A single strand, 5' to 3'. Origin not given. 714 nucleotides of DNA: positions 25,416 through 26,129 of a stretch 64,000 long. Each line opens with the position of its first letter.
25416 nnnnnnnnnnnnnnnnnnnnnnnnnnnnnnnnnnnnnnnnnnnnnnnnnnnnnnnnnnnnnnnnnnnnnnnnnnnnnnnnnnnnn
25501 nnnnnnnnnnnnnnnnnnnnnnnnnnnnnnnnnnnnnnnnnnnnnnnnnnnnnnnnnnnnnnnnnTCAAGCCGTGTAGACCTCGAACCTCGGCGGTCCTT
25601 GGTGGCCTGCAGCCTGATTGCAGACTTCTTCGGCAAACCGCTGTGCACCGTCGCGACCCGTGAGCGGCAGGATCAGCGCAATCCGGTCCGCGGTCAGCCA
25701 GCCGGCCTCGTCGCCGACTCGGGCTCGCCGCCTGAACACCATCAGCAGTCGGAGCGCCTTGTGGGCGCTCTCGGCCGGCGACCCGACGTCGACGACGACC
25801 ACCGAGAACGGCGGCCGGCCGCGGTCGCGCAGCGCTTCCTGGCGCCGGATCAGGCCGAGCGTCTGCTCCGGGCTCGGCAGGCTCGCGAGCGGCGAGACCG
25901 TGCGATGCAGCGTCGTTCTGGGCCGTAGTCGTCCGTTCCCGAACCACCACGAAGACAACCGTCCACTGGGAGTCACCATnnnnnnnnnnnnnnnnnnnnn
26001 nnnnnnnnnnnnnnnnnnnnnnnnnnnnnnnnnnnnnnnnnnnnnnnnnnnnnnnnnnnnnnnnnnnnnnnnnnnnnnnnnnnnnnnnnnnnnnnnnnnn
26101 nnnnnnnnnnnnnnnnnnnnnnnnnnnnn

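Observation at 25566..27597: Degenerate GGDEF-like module present both as a stand-alone 137-aa protein and as the N-terminal domain of the priming sugar-1-P transferase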

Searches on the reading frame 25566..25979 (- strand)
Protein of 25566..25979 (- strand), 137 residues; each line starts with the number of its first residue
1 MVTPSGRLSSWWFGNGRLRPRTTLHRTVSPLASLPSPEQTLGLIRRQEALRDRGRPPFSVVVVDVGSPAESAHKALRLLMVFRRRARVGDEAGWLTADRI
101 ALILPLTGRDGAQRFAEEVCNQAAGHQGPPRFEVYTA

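Call 4: search_protein_families(library=pfam, proteins=[window:25566-25979:-], max_evalue=10)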
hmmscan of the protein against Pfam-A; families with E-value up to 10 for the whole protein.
window:25566-25979:- (137 aa): 1 family
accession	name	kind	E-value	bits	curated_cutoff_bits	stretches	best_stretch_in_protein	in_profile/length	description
PF17853.6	GGDEF_2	-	0.0096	16.6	24.5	1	42-125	7-86/116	GGDEF-like domain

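Call 5: search_protein_families(library=ncbifam, proteins=[window:25566-25979:-], max_evalue=10)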
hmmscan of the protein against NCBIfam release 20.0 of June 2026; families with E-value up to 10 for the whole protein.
window:25566-25979:- (137 aa): 0 families

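Call 10: find_homologous_proteins(query=window:25566-25979:-, max_evalue=0.01)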
Query window:25566-25979:- (137 aa): 5 proteins with E <= 0.01 among 80 candidates.
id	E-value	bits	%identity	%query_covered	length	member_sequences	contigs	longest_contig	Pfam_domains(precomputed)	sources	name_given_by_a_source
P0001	1.8e-85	302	100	100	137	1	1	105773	-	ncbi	ncbi:MAG TPA: hypothetical protein VF384_03710 [Planctomycetota bacterium]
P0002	8.4e-55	202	87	77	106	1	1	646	-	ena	-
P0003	2.4e-37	146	60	100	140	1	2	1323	-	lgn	-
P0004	7.9e-31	125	58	91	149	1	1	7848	PF17853.7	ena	-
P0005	3.2e-26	110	53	78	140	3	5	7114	-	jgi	jgi:hypothetical protein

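Call 13: find_encoding_contigs(protein=P0004, flank=8000, max_places=4)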
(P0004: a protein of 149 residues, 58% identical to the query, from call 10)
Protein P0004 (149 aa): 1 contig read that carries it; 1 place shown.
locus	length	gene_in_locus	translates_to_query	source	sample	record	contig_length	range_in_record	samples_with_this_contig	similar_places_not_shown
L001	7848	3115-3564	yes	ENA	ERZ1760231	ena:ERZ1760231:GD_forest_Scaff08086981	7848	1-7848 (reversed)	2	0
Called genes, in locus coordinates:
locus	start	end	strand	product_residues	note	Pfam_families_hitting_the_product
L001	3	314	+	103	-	?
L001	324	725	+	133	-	PF13581:HATPase_c_2, PF02518:HATPase_c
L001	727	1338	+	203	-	PF07228:SpoIIE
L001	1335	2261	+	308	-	PF08673:RsbU_N, PF07730:HisKA_3 (weak), PF13581:HATPase_c_2, PF02518:HATPase_c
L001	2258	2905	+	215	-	PF00072:Response_reg, PF00196:GerE, PF08281:Sigma70_r4_2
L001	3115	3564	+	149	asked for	PF17853:GGDEF_2 (faint)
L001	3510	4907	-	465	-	PF00534:Glycos_transf_1, PF13692:Glyco_trans_1_4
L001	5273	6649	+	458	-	PF13439:Glyco_transf_4 (weak), PF20706:GT4-conflict, PF00534:Glycos_transf_1, PF13692:Glyco_trans_1_4, PF13524:Glyco_trans_1_2 (weak)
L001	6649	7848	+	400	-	?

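Call 14: find_encoding_contigs(protein=P0005, flank=8000, max_places=6)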
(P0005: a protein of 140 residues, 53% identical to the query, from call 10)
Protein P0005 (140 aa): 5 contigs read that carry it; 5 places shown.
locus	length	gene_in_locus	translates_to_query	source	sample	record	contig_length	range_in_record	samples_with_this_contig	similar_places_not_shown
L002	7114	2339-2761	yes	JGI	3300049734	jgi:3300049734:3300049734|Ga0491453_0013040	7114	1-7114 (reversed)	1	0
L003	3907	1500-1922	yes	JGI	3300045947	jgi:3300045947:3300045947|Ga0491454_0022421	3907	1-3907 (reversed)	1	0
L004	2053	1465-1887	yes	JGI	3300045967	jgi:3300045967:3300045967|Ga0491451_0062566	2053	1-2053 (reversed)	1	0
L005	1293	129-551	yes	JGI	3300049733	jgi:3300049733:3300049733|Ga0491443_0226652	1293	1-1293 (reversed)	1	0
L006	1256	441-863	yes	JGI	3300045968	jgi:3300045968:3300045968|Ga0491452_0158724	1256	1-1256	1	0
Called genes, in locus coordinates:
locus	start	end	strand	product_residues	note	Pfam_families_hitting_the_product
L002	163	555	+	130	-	-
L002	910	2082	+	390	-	PF02397:Bac_transf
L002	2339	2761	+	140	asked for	-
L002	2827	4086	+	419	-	PF20706:GT4-conflict, PF00534:Glycos_transf_1, PF13692:Glyco_trans_1_4, PF13524:Glyco_trans_1_2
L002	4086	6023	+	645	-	PF13522:GATase_6, PF13537:GATase_7, PF00733:Asn_synthase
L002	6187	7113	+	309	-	?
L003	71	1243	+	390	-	PF02397:Bac_transf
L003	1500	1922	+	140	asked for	-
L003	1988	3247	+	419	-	PF20706:GT4-conflict, PF00534:Glycos_transf_1, PF13692:Glyco_trans_1_4, PF13524:Glyco_trans_1_2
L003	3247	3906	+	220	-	?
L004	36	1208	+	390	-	PF02397:Bac_transf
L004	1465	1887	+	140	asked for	-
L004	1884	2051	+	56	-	?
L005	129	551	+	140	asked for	-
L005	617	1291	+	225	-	?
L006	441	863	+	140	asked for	-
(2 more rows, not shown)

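Call 15: find_encoding_contigs(protein=P0003, flank=8000, max_places=4)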
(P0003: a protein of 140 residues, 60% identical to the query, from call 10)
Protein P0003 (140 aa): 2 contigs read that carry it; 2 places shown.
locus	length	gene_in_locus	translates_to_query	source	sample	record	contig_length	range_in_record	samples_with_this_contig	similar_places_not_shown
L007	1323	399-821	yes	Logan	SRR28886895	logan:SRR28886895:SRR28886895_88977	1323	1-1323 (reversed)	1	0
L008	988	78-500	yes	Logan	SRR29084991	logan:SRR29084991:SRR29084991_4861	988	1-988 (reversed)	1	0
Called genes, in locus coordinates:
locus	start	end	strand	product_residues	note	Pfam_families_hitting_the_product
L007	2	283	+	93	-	?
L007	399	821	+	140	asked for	-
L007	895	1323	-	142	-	?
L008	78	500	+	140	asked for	-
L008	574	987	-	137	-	?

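Call 27: search_protein_families(library=pfam, alignment_id=A1, max_evalue=0.1)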
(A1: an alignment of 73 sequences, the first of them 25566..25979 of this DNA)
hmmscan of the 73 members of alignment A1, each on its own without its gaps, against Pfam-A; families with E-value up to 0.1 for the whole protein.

A. member 1, window:25566-25979:- (137 aa): 1 family
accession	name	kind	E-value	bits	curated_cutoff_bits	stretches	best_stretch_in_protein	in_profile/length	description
PF17853.6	GGDEF_2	-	0.0096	16.6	24.5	1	42-125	7-86/116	GGDEF-like domain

B. families by the number of members that match (of 73 scanned): 12 families
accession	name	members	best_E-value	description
PF00990.26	GGDEF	19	5.7e-05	Diguanylate cyclase, GGDEF domain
PF17853.6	GGDEF_2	16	2.8e-05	GGDEF-like domain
PF24087.1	DUF7372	1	0.0082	Domain of unknown function (DUF7372)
PF17258.7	DUF5324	1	0.01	Family of unknown function (DUF5324)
PF22953.2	SpnB_Rossmann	1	0.012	Polyketide synthase extender module SpnB, Rossmann fold domain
PF13432.12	TPR_16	1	0.014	Tetratricopeptide repeat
PF13756.12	Stimulus_sens_1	1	0.016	Stimulus-sensing domain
PF22739.2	NA-iREase3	1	0.023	NACHT-associated inactive Restriction Endonuclease 2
PF24873.1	DUF2110_C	1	0.027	DUF2110 C-terminal domain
PF24971.1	SAMD1_SHD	1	0.036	SAMD1 small helical domain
PF18598.6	TetR_C_36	1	0.055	Tetracyclin repressor-like, C-terminal domain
PF13455.12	MUG113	1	0.097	Meiotically up-regulated gene 113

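Call 28: search_solved_structures(query=A1, max_evalue=10, show_alignments=3)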
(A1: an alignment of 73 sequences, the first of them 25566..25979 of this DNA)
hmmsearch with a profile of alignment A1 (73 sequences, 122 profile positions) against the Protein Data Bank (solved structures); distinct sequences matched with E-value up to 10: 39.
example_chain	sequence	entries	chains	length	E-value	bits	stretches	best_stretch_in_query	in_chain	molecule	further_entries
3ign_A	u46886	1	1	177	9.3e-13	51.3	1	9-110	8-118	Diguanylate cyclase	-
5euh_A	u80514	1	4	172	6.9e-11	45.2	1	11-108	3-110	Putative GGDEF domain membrane protein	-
9t28_A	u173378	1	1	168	1.6e-09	40.8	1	12-108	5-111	diguanylate cyclase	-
3i5c_A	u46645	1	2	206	1.7e-09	40.8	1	10-108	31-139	Fusion of General control protein GCN4 and WSPR response regulator protein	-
3i5b_A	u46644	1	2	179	2.1e-09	40.4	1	12-108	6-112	WspR response regulator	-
3bre_A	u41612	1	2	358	6.6e-09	38.8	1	10-108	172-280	Probable two-component response regulator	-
3i5a_A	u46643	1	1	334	6.9e-09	38.8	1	10-108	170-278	Response regulator/GGDEF domain protein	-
5xgb_A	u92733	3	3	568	5.7e-08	35.8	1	8-107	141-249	Uncharacterized protein | Uncharacterized protein PA0861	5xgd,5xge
7e6g_A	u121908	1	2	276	1.9e-07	34.1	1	7-110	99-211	Putative GGDEF domain protein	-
6d9m_A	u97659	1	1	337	2.7e-07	33.6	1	14-109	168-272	Fusion protein of Endolysin,Response receiver sensor diguanylate cyclase, GAF domain-conta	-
4zve_A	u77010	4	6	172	8.6e-06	28.8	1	14-112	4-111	Diguanylate cyclase DosC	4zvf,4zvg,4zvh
8qj3_A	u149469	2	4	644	1.1e-05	28.5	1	7-108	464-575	Ammonium transporter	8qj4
8qpf_A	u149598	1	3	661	1.1e-05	28.4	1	7-108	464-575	Ammonium transporter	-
6zxm_A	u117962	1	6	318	2.5e-05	27.3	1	11-110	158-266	Putative GGDEF/response regulator receiver domain protein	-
5llw_B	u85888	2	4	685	4.3e-05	26.5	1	13-111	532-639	Diguanylate cyclase (GGDEF) domain-containing protein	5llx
9g85_A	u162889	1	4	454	0.23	14.5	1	52-106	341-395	Response regulator PleD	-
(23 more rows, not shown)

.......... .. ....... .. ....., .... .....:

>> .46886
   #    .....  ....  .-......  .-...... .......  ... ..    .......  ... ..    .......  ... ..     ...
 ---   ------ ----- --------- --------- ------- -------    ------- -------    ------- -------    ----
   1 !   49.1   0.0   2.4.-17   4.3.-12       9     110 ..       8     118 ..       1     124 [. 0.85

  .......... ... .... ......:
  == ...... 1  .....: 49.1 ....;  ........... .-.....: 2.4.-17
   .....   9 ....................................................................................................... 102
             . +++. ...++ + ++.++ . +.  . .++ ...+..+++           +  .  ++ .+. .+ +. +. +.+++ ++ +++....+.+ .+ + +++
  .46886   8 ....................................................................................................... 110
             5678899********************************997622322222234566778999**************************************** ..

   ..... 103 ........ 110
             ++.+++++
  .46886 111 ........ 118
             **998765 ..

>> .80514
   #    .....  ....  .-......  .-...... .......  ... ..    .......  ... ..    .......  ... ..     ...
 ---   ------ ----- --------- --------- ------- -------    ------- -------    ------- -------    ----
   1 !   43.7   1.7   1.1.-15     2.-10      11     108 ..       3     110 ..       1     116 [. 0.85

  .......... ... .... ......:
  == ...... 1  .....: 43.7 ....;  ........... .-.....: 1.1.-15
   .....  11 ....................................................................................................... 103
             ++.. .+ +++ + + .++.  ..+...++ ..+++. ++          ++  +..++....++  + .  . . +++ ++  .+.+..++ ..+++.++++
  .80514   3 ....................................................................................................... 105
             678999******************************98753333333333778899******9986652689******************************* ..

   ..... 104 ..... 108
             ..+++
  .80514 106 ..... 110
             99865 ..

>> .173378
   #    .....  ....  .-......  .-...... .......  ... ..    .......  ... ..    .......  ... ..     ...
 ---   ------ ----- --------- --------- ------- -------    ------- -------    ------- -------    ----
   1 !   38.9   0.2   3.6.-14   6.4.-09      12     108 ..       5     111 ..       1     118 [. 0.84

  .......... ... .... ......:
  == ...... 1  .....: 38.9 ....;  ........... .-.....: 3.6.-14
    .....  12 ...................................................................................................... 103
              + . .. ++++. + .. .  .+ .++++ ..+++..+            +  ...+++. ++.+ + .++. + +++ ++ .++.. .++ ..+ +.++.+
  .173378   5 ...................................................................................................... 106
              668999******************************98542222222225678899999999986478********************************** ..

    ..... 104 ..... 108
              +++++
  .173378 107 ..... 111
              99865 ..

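Call 31: predict_structure(alignment_id=A1)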
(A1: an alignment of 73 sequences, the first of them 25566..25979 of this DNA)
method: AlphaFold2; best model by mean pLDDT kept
length: 137 residues; sequences in the alignment: 73
mean_pLDDT: 89.8   pTM: 0.76
mean pLDDT of the five models: 89.8, 89.7, 89.7, 89.6, 89.5
residues with pLDDT >= 90: 101; 70-90: 15; 50-70: 21; < 50: 0
segments of 3 or more residues with pLDDT < 50: none
pLDDT, mean of each block of 10 residues (from residue 1): 61 60 77 96 98 97 92 95 97 98 98 98 94 98
secondary structure, 60 per line:
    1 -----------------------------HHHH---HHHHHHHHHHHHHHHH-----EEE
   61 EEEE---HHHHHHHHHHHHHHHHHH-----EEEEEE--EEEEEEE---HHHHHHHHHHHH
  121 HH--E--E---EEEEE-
elements in order: H30-33 H37-52 E58-64 H68-85 E91-96 E99-105 H109-122 E132-136

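Call 35: fold_search(model_id=the predicted structure, library=pdb)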
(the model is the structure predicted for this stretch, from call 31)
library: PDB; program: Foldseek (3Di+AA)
matches with E <= 10: 1582; with E <= 0.001: 48
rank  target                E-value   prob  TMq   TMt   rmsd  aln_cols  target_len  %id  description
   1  3ign                  1.7e-05  1.00  0.56  0.47   5.1       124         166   18  Crystal Structure of the GGDEF domain from Marinobacter aquaeolei diguanylate cyclase complexed with c-di-GMP - Northeas (released 2009-08-11)
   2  5euh_A                2.4e-05  1.00  0.62  0.53   3.9       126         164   16  Crystal structure of the c-di-GMP-bound GGDEF domain of P. fluorescens GcbC (released 2015-12-30)
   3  4zvh_A                3.1e-05  1.00  0.61  0.52   4.0       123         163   16  Crystal structure of GGDEF domain of the E. coli DosC - form IV (released 2015-11-11)
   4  3i5c_A                5.7e-05  1.00  0.63  0.46   3.2       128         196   16  Crystal structure of a fusion protein containing the leucine zipper of GCN4 and the GGDEF domain of WspR from Pseudomo (released 2009-08-18)
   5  4zve                  6.5e-05  1.00  0.61  0.53   4.4       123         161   16  Crystal structure of GGDEF domain of the E. coli DosC - form I (apo-form) (released 2015-11-11)
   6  5euh_C                7.4e-05  1.00  0.59  0.57   4.2       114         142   19  Crystal structure of the c-di-GMP-bound GGDEF domain of P. fluorescens GcbC (released 2015-12-30)
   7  6khu                  7.9e-05  1.00  0.59  0.61   3.9       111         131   18  The crystal structure of a DGC protein from Thermotoga maritima (released 2020-07-22)
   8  7e6g_A                8.4e-05  1.00  0.57  0.32   4.3       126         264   17  Crystal structure of diguanylate cyclase SiaD in complex with its activator SiaC from Pseudomonas aeruginosa (released 2021-09-22)
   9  5llw_A                1.0e-04  1.00  0.60  0.14   3.7       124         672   12  Bacteriophytochrome activated diguanylyl cyclase from Idiomarina species A28L (released 2017-03-15)
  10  4zvg_A                1.1e-04  1.00  0.61  0.52   4.5       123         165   16  Crystal structure of GGDEF domain of the E. coli DosC - form III (released 2015-11-11)
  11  3i5a                  1.1e-04  1.00  0.62  0.29   3.4       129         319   16  Crystal structure of full-length WpsR from Pseudomonas syringae (released 2009-08-18)
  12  5llx_A                1.3e-04  1.00  0.57  0.14   3.7       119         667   12  Bacteriophytochrome activated diguanylyl cyclase from Idiomarina species A28L with GTP bound (released 2017-03-15)
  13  3i5c_B                1.5e-04  1.00  0.63  0.46   3.4       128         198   16  Crystal structure of a fusion protein containing the leucine zipper of GCN4 and the GGDEF domain of WspR from Pseudomo (released 2009-08-18)
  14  9t28                  1.7e-04  1.00  0.62  0.52   5.3       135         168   18  WspR response regulator with crystallization epitope mutations G306D:G308D (released 2025-12-10)
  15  4zvg_B                1.7e-04  1.00  0.60  0.51   4.6       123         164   16  Crystal structure of GGDEF domain of the E. coli DosC - form III (released 2015-11-11)
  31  9g85_B                4.6e-04  1.00  0.61  0.21   4.3       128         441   13  Structure of Response regulator PleD in complex with c-diGMP and ppGpp (released 2025-08-06)
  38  9g85_C                6.4e-04  1.00  0.61  0.22   4.3       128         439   13  Structure of Response regulator PleD in complex with c-diGMP and ppGpp (released 2025-08-06)
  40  9g85_D                6.4e-04  1.00  0.58  0.20   6.6       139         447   15  Structure of Response regulator PleD in complex with c-diGMP and ppGpp (released 2025-08-06)
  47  9g85_A                8.9e-04  1.00  0.59  0.20   4.4       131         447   17  Structure of Response regulator PleD in complex with c-diGMP and ppGpp (released 2025-08-06)
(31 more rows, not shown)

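Call 36: search_protein_representatives(alignment_id=A1)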
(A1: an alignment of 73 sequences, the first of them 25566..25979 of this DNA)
Query: 73 sequences, 122 profile positions. Proteins with E-value up to 0.001 (for the whole library): 55266; up to 1e-10: 2213; up to 1e-30: 103. The best 150 are listed.
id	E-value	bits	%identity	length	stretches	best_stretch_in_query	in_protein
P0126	4.8e-59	213.7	-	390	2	17-121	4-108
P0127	8.2e-57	206.5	-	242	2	27-121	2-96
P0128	1.1e-56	206.0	-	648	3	8-121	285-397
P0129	9.8e-56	203.0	-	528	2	6-121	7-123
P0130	4.2e-53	194.5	-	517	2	6-121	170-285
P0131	4.9e-52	191.0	-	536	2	11-121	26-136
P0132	3.6e-48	178.6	-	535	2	14-121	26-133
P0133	2.0e-45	169.7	-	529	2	8-121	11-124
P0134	2.6e-45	169.3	-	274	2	16-121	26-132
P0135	3.0e-44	165.9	-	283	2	17-120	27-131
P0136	2.1e-42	159.9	-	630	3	13-116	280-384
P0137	4.0e-42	159.0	-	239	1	6-121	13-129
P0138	1.1e-39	151.1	-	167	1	3-121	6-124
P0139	1.3e-38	147.7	-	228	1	12-121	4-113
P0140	4.7e-38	145.9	-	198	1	6-121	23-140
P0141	5.8e-38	145.6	-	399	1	8-121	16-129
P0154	1.4e-35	137.9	-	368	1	10-121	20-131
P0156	4.1e-35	136.4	-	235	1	10-121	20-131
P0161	1.4e-34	134.7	-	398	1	8-121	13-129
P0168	7.0e-34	132.4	-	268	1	14-121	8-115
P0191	2.3e-32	127.5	-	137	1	7-121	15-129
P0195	3.9e-32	126.8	-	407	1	7-121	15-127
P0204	1.0e-31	125.5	-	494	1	11-121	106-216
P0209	2.9e-31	124.0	-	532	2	8-118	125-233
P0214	4.3e-31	123.4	-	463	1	9-121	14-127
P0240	3.3e-30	120.6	-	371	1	7-121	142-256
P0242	3.6e-30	120.4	-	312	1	9-121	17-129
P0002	1.3e-29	118.6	-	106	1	16-119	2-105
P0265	2.2e-29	117.9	-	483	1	11-121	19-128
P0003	2.5e-29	117.7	-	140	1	2-119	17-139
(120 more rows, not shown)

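Call 57: find_related_loci(query=A3, collection=genome_contigs, flank=6000)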
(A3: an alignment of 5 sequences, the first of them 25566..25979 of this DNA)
Query A3 (137 aa) in genome_contigs; peptide patterns used: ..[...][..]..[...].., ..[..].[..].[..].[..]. (x = any residue, [..] = any of these).
129 stretches matched a pattern; 2 encode a relative of the query (tblastn E <= 1e-3); 2 distinct loci.
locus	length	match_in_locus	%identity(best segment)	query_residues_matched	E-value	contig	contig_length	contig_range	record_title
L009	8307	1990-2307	57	31-136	1e-32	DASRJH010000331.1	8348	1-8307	MAG TPA_asm: Planctomycetota bacterium isolate SMAG_U10131 k141_4204897, whole genome shotgun sequence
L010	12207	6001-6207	35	57-127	4e-7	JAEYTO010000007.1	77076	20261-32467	MAG: Proteobacteria bacterium isolate OH_CBlB_133 k127_3029582, whole genome shotgun sequence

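Call 62: find_encoding_contigs(protein=P0002, flank=3000, max_places=2)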
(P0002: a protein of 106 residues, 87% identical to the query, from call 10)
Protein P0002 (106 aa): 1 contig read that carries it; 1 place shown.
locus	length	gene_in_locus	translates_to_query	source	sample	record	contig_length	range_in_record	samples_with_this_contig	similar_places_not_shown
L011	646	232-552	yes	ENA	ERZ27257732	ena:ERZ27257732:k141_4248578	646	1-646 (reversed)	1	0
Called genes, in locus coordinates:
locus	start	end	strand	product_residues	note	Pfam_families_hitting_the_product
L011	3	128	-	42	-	?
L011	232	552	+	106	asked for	-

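Call 75: find_encoding_contigs(protein=P0191, flank=4000, max_places=3)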
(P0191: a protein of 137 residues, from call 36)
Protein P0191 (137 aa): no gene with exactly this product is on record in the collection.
